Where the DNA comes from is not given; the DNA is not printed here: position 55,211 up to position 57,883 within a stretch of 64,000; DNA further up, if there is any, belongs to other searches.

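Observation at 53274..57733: Sialic-acid-like catabolic cluster containing an FAD-oxidoreductase::BNR-sialidase fusion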

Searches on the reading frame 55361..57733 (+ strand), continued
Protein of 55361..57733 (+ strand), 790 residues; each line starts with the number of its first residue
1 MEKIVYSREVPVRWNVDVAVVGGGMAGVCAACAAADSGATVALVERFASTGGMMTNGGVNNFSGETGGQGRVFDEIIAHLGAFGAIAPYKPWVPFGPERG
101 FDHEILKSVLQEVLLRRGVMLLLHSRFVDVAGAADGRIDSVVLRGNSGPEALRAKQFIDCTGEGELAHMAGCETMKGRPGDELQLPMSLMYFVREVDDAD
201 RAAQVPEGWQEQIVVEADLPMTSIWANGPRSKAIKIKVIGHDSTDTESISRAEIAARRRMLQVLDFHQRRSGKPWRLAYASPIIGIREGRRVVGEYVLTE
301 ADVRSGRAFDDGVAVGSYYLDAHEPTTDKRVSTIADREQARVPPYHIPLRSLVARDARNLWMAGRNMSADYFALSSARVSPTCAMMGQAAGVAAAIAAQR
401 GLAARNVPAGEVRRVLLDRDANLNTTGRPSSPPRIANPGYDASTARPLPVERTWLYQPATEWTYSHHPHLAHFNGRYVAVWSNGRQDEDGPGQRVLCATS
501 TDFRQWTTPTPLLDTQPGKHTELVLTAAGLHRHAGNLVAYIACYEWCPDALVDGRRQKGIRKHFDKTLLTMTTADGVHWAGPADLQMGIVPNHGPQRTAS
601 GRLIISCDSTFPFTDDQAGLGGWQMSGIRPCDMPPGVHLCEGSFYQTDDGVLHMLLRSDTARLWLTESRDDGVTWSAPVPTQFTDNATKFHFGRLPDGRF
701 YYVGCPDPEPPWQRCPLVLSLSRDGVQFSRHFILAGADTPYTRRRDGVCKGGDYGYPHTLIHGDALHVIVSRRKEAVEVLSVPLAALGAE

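Call 64: search_protein_families(library=pfam, proteins=[L039:9553-11355:-, L037:11491-12453:+, L054:8049-9833:+, L029:3015-3896:+, L029:9262-10422:+, L043:17518-18696:-, L052:3682-5919:+, L054:12432-14009:+, L061:11089-13320:-, L003:3000-4880:+], max_evalue=0.0001)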
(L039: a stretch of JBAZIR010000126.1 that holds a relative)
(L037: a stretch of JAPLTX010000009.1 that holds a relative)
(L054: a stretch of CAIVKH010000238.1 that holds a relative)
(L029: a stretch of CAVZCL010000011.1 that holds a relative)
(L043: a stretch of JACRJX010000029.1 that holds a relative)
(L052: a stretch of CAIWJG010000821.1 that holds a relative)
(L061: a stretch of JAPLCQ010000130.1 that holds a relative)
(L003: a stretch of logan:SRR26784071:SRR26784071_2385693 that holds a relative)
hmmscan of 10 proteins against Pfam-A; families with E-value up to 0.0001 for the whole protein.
L039:9553-11355:- (600 aa): 2 families
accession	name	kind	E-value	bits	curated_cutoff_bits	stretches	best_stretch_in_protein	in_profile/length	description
PF02781.21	G6PD_C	-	2.2e-123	411.5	27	1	296-598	1-296/296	Glucose-6-phosphate dehydrogenase, C-terminal domain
PF00479.28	G6PD_N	-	4.5e-60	203.9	22.1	1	108-294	1-183/183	Glucose-6-phosphate dehydrogenase, NAD binding domain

L037:11491-12453:+ (320 aa): 2 families
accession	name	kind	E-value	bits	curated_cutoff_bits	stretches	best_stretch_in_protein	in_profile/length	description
PF00149.33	Metallophos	-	5.7e-08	33.8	21.5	1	95-248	2-190/191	Calcineurin-like phosphoesterase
PF12850.12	Metallophos_2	-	1.7e-05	25.3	27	1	95-248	2-118/154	Calcineurin-like phosphoesterase superfamily domain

L054:8049-9833:+ (594 aa): 1 family
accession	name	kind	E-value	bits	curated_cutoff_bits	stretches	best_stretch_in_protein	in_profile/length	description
PF00474.23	SSF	-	1.2e-63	215.9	22.8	1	36-479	1-406/406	Sodium:solute symporter family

L029:3015-3896:+ (293 aa): 1 family
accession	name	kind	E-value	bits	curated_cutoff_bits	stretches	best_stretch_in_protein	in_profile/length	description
PF00528.27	BPD_transp_1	-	9.8e-10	38.9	26.4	1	98-286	5-182/184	Binding-protein-dependent transport system inner membrane component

L029:9262-10422:+ (386 aa): 0 families

L043:17518-18696:- (392 aa): 2 families
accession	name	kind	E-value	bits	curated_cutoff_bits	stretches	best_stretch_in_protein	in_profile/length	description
PF10128.15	OpcA_G6PD_assem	-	1.5e-22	80.3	27.9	1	77-185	3-110/118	Glucose-6-phosphate dehydrogenase subunit N-terminal domain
PF20171.3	OpcA_G6PD_C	-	1.5e-15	58.2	27.7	1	210-310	6-102/135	Glucose-6-phosphate dehydrogenase subunit C-terminal domain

L052:3682-5919:+ (745 aa): 10 families
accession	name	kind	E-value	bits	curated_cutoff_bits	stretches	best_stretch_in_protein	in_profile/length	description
PF13245.12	AAA_19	-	2.8e-46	157.4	25.1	1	336-467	1-134/134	AAA domain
PF13604.12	AAA_30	-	1.4e-40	139.5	27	1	334-509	4-173/191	AAA domain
PF14490.11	HHH_RecD2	-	1.5e-35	121.4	27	1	151-240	1-91/92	ATP-dependent RecD2 DNA helicase HHH domain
PF23139.1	OB_YrrC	-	1.3e-21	76.7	27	1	13-86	2-76/76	ATP-dependent DNA helicase YrrC, OB-fold domain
PF18335.7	SH3_13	-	2.2e-21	75.8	41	1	586-650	1-65/65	ATP-dependent RecD-like DNA helicase SH3 domain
PF13538.12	UvrD_C_2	-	2.2e-17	63.1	27.4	1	667-715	1-52/52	UvrD-like helicase C-terminal domain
PF14520.12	HHH_5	-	3.8e-12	46.9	27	1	101-150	7-56/57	Helix-hairpin-helix domain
PF01443.25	Viral_helicase1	-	1.7e-07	31.7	21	0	350-465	2-100/228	Viral superfamily 1 RNA helicase core domain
PF13086.12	AAA_11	-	2.4e-07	31.2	27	1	335-388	5-66/257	AAA domain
PF20720.3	nSTAND3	-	6e-06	26.5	27.2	1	335-378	6-49/155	Novel STAND NTPase 3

L054:12432-14009:+ (525 aa): 4 families
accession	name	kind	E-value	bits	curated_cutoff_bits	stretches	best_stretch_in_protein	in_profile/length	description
PF01408.29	GFO_IDH_MocA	-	1.2e-17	65.2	24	1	57-179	1-119/120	Oxidoreductase family, NAD-binding Rossmann fold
PF19051.5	GFO_IDH_MocA_C2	-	2.5e-16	60.4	23.3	1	193-296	10-114/254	Oxidoreductase family, C-terminal alpha/beta domain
PF22725.1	GFO_IDH_MocA_C3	-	1.3e-07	32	27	1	252-294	29-73/124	GFO/IDH/MocA C-terminal domain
PF10518.14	TAT_signal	-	1.5e-05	25.1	22.7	1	13-32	2-21/21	TAT (twin-arginine translocation) pathway signal sequence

L061:11089-13320:- (743 aa): 2 families
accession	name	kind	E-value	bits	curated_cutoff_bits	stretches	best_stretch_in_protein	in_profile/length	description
PF01373.23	Glyco_hydro_14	-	9.5e-17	61.5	27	1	276-426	117-266/402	Glycosyl hydrolase family 14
PF02449.21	Glyco_hydro_42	-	1.5e-07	31.5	21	1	206-370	30-176/376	Beta-galactosidase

L003:3000-4880:+ (626 aa): 0 families
